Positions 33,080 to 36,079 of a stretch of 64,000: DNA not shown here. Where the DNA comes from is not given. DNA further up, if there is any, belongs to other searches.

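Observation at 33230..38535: Intact AAA+ ATPase / unknown 455-aa protein / N-terminally extended SF1 helicase trio: candidate undescribed defence module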

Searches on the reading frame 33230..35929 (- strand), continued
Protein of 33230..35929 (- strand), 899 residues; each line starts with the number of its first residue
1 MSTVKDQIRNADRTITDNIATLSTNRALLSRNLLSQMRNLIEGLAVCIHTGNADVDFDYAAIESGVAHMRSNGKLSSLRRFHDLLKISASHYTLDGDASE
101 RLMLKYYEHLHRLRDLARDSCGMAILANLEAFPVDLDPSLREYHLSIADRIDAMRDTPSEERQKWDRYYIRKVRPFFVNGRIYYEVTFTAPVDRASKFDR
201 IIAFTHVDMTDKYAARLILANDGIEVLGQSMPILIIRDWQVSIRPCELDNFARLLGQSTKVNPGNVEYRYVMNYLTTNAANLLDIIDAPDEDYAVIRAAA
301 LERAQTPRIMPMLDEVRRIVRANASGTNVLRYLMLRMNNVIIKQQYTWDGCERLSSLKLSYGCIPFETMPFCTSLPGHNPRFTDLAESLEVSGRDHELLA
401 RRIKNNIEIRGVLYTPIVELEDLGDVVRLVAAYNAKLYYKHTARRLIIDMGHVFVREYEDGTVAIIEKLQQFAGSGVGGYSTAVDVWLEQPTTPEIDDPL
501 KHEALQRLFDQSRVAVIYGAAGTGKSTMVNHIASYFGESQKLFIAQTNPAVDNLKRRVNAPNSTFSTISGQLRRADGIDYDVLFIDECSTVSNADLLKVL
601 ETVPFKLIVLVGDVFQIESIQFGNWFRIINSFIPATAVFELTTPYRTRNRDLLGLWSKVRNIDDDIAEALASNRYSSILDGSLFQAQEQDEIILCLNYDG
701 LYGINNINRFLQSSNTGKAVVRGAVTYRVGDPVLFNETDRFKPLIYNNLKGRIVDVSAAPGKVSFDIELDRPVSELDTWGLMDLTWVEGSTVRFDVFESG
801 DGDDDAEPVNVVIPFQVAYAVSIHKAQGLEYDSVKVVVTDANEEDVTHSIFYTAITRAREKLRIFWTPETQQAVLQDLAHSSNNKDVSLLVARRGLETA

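Call 20: find_encoding_contigs(protein=P0124, flank=8000, max_places=6)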
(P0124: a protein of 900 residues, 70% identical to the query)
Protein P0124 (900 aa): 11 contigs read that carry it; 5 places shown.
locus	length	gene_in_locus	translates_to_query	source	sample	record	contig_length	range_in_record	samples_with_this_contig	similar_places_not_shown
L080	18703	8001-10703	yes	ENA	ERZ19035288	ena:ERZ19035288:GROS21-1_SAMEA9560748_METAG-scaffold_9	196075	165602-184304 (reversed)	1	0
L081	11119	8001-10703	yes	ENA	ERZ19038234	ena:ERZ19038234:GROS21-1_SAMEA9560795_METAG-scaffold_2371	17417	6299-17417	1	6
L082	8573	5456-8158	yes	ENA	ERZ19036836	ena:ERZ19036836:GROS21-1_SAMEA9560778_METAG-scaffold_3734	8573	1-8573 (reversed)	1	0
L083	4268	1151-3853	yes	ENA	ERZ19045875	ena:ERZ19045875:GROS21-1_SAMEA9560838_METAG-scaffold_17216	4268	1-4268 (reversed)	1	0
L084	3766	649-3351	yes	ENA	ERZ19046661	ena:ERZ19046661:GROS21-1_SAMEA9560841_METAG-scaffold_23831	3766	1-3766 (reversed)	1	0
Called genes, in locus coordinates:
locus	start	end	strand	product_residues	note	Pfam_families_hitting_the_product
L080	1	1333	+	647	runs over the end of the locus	PF01555:N6_N4_Mtase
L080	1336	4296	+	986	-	PF00270:DEAD (weak), PF04851:ResIII, PF19778:RE_endonuc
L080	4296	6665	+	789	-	PF02463:SMC_N (faint), PF13166:AAA_13, PF13304:AAA_21 (faint)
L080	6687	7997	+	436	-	PF09903:DUF2130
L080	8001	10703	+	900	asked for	PF13086:AAA_11 (faint), PF13191:AAA_16 (weak), PF13245:AAA_19, PF13604:AAA_30, PF01443:Viral_helicase1, PF09848:SLFN-g3_helicase (faint), PF01443:Viral_helicase1 (weak), PF13538:UvrD_C_2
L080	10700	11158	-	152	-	-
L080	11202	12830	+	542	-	PF03816:LytR_cpsA_psr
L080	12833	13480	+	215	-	PF19700:DUF6198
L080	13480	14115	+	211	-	PF01810:LysE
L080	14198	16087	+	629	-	PF00664:ABC_membrane, PF00005:ABC_tran, PF02463:SMC_N (weak)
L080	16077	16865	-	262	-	PF00106:adh_short, PF13561:adh_short_C2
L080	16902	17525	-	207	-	-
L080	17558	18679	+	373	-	PF01406:tRNA-synt_1e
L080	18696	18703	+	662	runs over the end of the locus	PF02824:TGS, PF07973:tRNA_SAD, PF00587:tRNA-synt_2b, PF03129:HGTP_anticodon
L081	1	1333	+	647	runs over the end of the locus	PF01555:N6_N4_Mtase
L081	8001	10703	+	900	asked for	PF13086:AAA_11 (faint), PF13191:AAA_16 (weak), PF13245:AAA_19, PF13604:AAA_30, PF01443:Viral_helicase1, PF09848:SLFN-g3_helicase (faint), PF01443:Viral_helicase1 (weak), PF13538:UvrD_C_2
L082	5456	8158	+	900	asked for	PF13086:AAA_11 (faint), PF13191:AAA_16 (weak), PF13245:AAA_19, PF13604:AAA_30, PF01443:Viral_helicase1, PF09848:SLFN-g3_helicase (faint), PF01443:Viral_helicase1 (weak), PF13538:UvrD_C_2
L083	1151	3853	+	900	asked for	PF13086:AAA_11 (faint), PF13191:AAA_16 (weak), PF13245:AAA_19, PF13604:AAA_30, PF01443:Viral_helicase1, PF09848:SLFN-g3_helicase (faint), PF01443:Viral_helicase1 (weak), PF13538:UvrD_C_2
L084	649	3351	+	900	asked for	PF13086:AAA_11 (faint), PF13191:AAA_16 (weak), PF13245:AAA_19, PF13604:AAA_30, PF01443:Viral_helicase1, PF09848:SLFN-g3_helicase (faint), PF01443:Viral_helicase1 (weak), PF13538:UvrD_C_2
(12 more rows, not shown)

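Call 21: find_encoding_contigs(protein=P0206, flank=8000, max_places=6)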
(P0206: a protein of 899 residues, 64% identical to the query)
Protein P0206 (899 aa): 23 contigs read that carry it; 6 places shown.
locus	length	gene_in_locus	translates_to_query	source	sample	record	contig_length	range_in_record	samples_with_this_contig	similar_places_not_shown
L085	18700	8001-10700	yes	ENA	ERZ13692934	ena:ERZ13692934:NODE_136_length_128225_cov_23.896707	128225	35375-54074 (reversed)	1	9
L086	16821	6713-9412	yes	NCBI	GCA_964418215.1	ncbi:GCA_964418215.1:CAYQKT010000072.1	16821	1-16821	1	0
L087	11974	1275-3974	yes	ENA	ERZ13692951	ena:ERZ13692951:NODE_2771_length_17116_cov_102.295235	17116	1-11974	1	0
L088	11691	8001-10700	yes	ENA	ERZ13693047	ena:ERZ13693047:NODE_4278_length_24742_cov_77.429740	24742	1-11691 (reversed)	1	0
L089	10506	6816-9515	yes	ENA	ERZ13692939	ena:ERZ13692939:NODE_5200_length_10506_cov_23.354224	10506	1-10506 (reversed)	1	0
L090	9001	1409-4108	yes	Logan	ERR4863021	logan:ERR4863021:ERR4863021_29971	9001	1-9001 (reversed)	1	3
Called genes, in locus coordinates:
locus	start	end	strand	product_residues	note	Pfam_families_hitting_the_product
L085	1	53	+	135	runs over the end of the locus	PF01161:PBP (weak)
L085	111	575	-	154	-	-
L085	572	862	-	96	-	-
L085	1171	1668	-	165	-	PF02391:MoaE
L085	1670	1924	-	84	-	PF02597:ThiS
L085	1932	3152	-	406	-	PF03453:MoeA_N, PF00994:MoCF_biosynth, PF03454:MoeA_C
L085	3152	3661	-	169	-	PF03205:MobB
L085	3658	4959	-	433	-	-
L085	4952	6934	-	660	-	PF00270:DEAD (weak), PF13307:Helicase_C_2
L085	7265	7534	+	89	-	PF10387:DUF2442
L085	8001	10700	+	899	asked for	PF13086:AAA_11 (faint), PF13191:AAA_16 (faint), PF13245:AAA_19, PF13604:AAA_30, PF01443:Viral_helicase1, PF09848:SLFN-g3_helicase (weak), PF01443:Viral_helicase1 (weak), PF13538:UvrD_C_2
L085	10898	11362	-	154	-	PF09086:DUF1924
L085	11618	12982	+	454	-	PF16868:NMT1_3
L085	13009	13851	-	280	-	PF08668:HDOD, PF01966:HD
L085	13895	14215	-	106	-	-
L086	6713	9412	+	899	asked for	PF13086:AAA_11 (faint), PF13191:AAA_16 (faint), PF13245:AAA_19, PF13604:AAA_30, PF01443:Viral_helicase1, PF09848:SLFN-g3_helicase (weak), PF01443:Viral_helicase1 (weak), PF13538:UvrD_C_2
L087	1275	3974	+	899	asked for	PF13086:AAA_11 (faint), PF13191:AAA_16 (faint), PF13245:AAA_19, PF13604:AAA_30, PF01443:Viral_helicase1, PF09848:SLFN-g3_helicase (weak), PF01443:Viral_helicase1 (weak), PF13538:UvrD_C_2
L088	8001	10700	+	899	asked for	PF13086:AAA_11 (faint), PF13191:AAA_16 (faint), PF13245:AAA_19, PF13604:AAA_30, PF01443:Viral_helicase1, PF09848:SLFN-g3_helicase (weak), PF01443:Viral_helicase1 (weak), PF13538:UvrD_C_2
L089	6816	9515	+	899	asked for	PF13086:AAA_11 (faint), PF13191:AAA_16 (faint), PF13245:AAA_19, PF13604:AAA_30, PF01443:Viral_helicase1, PF09848:SLFN-g3_helicase (weak), PF01443:Viral_helicase1 (weak), PF13538:UvrD_C_2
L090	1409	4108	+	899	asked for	PF13086:AAA_11 (faint), PF13191:AAA_16 (faint), PF13245:AAA_19, PF13604:AAA_30, PF01443:Viral_helicase1, PF09848:SLFN-g3_helicase (weak), PF01443:Viral_helicase1 (weak), PF13538:UvrD_C_2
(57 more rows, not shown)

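Call 22: search_solved_structures(query=window:33230-35929:-, max_evalue=0.01)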
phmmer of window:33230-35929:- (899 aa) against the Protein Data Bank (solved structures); distinct sequences matched with E-value up to 0.01: 6.
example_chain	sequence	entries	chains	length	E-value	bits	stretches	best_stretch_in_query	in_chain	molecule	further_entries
3e1s_A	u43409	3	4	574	2.7e-11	45.2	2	512-646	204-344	Exodeoxyribonuclease V, subunit RecD | Exodeoxyribonuclease V, subunit RecD, putative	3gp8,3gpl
1w36_D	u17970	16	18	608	3.4e-07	31.6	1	813-867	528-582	EXODEOXYRIBONUCLEASE V ALPHA CHAIN | RecBCD enzyme subunit RecD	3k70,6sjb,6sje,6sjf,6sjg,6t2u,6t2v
5ld2_D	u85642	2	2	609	3.4e-07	31.6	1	813-867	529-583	RecBCD enzyme subunit RecD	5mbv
9kwf_B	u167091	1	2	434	8.2e-06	27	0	514-620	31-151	Putative deoxyribonuclease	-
8bns_A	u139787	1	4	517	5.9e-05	24.2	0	813-860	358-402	AAA ATPase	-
6vsx_A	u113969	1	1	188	0.0058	17.6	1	814-872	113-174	DNA helicase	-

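Call 26: find_related_loci(query=window:33230-35929:-, collection=metagenome_contigs, flank=8000)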
Query window:33230-35929:- (899 aa) in metagenome_contigs; peptide patterns used: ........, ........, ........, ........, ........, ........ (x = any residue, [..] = any of these).
217 stretches matched a pattern; 159 encode a relative of the query (tblastn E <= 1e-3); the best 80 are kept; 80 distinct loci.
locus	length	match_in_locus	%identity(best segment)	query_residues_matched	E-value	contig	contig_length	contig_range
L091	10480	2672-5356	70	1-896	0e+0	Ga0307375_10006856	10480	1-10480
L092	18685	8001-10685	68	1-896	0e+0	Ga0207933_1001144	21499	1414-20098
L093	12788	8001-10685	65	1-896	0e+0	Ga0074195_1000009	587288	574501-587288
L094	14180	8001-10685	64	1-896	0e+0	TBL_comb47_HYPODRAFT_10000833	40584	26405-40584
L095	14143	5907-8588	64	1-896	0e+0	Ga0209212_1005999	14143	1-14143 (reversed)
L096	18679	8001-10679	63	1-896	0e+0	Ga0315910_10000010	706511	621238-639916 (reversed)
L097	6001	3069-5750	63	1-896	0e+0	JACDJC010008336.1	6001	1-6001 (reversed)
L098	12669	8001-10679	64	1-896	0e+0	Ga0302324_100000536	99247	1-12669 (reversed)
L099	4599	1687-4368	64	1-896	0e+0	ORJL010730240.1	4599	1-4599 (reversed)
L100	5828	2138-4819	64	1-896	0e+0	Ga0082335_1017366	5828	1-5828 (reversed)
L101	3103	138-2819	64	1-896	0e+0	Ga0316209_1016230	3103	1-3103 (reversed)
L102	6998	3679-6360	63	1-896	0e+0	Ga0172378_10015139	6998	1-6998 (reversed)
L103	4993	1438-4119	64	1-896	0e+0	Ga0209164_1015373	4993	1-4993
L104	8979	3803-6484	64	1-896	0e+0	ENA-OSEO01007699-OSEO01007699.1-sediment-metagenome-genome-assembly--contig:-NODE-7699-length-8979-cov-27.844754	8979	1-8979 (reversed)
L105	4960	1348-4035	64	1-896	0e+0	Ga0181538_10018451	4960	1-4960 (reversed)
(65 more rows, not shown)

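Call 45: search_protein_families(library=pfam, proteins=[P0139, P0168], max_evalue=1)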
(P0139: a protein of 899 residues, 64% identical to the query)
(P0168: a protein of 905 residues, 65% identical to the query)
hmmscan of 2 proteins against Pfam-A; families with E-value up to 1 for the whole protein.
P0139 (899 aa): 37 families (the best 25 are shown)
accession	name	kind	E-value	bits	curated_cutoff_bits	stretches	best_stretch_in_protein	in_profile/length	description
PF13604.12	AAA_30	-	1.5e-17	64.4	27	1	500-672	7-183/191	AAA domain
PF01443.25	Viral_helicase1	-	5.9e-17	62.7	21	2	514-621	2-102/228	Viral superfamily 1 RNA helicase core domain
PF13245.12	AAA_19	-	1.7e-10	41.6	25.1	1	506-618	7-131/134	AAA domain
PF13538.12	UvrD_C_2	-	2.2e-10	40.6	27.4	1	816-860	2-49/52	UvrD-like helicase C-terminal domain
PF13086.12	AAA_11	-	3.8e-08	33.8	27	2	499-564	6-80/257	AAA domain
PF09848.15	SLFN-g3_helicase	-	3.1e-07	30.4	24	1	511-672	2-189/354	Schlafen group 3, DNA/RNA helicase domain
PF13191.12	AAA_16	-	5.5e-06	27.4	32.6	1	501-549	14-63/167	AAA ATPase domain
PF25199.1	nSTAND_NTPase5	-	1.3e-05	25.5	34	1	491-609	21-129/145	Novel STAND NTPase 5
PF13173.12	AAA_14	-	0.00013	22.4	27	1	510-594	2-78/129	AAA domain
PF07728.20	AAA_5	-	0.00013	22.4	22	1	514-599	3-86/139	AAA domain (dynein-related subfamily)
PF00931.28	NB-ARC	-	0.00018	21.3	23.5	1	503-618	9-114/248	NB-ARC domain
PF20720.3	nSTAND3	-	0.00039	20.6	27.2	1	503-544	10-51/155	Novel STAND NTPase 3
PF02689.20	Herpes_Helicase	-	0.00057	18.4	27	1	511-571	60-118/808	Helicase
PF04851.21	ResIII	-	0.0008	19.8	22.5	1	492-562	5-79/164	Type III restriction enzyme, res subunit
PF24883.2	NPHP3_N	-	0.0026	18.4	24.8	1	508-574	20-83/164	Nephrocystin 3, N-terminal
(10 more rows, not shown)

P0168 (905 aa): 31 families (the best 25 are shown)
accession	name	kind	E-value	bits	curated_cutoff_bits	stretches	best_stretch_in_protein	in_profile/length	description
PF13604.12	AAA_30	-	2.9e-18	66.7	27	1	500-652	7-162/191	AAA domain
PF01443.25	Viral_helicase1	-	3.1e-18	66.9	21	2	514-625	2-106/228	Viral superfamily 1 RNA helicase core domain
PF13245.12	AAA_19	-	1.6e-12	48.2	25.1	1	506-618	7-131/134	AAA domain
PF13538.12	UvrD_C_2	-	1.8e-11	44.2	27.4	1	818-864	2-51/52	UvrD-like helicase C-terminal domain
PF09848.15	SLFN-g3_helicase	-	1.8e-08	34.5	24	1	511-589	2-90/354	Schlafen group 3, DNA/RNA helicase domain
PF13086.12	AAA_11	-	3.5e-08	34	27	2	499-572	6-88/257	AAA domain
PF25199.1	nSTAND_NTPase5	-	6.1e-06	26.5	34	1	489-610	19-130/145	Novel STAND NTPase 5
PF13191.12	AAA_16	-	2.1e-05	25.5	32.6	1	500-549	13-63/167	AAA ATPase domain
PF07728.20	AAA_5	-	4e-05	24.1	22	1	514-599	3-86/139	AAA domain (dynein-related subfamily)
PF13173.12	AAA_14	-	0.00015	22.2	27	1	510-594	2-78/129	AAA domain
PF04851.21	ResIII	-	0.00097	19.5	22.5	1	491-562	4-79/164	Type III restriction enzyme, res subunit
PF20720.3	nSTAND3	-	0.0012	19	27.2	1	503-544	10-51/155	Novel STAND NTPase 3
PF00931.28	NB-ARC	-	0.0023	17.6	23.5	1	502-618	8-114/248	NB-ARC domain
PF01637.24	ATPase_2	-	0.003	17.9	33.2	1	509-617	19-123/225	ATPase domain predominantly from Archaea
PF02689.20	Herpes_Helicase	-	0.004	15.7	27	0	509-566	58-113/808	Helicase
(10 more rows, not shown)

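Call 82: find_related_loci(query=window:33230-35929:-, collection=viral_contigs, flank=8000)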
Query window:33230-35929:- (899 aa) in viral_contigs; peptide patterns used: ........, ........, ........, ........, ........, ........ (x = any residue, [..] = any of these).
19 stretches matched a pattern, but none encodes a relative of the query by tblastn (E <= 1e-3).
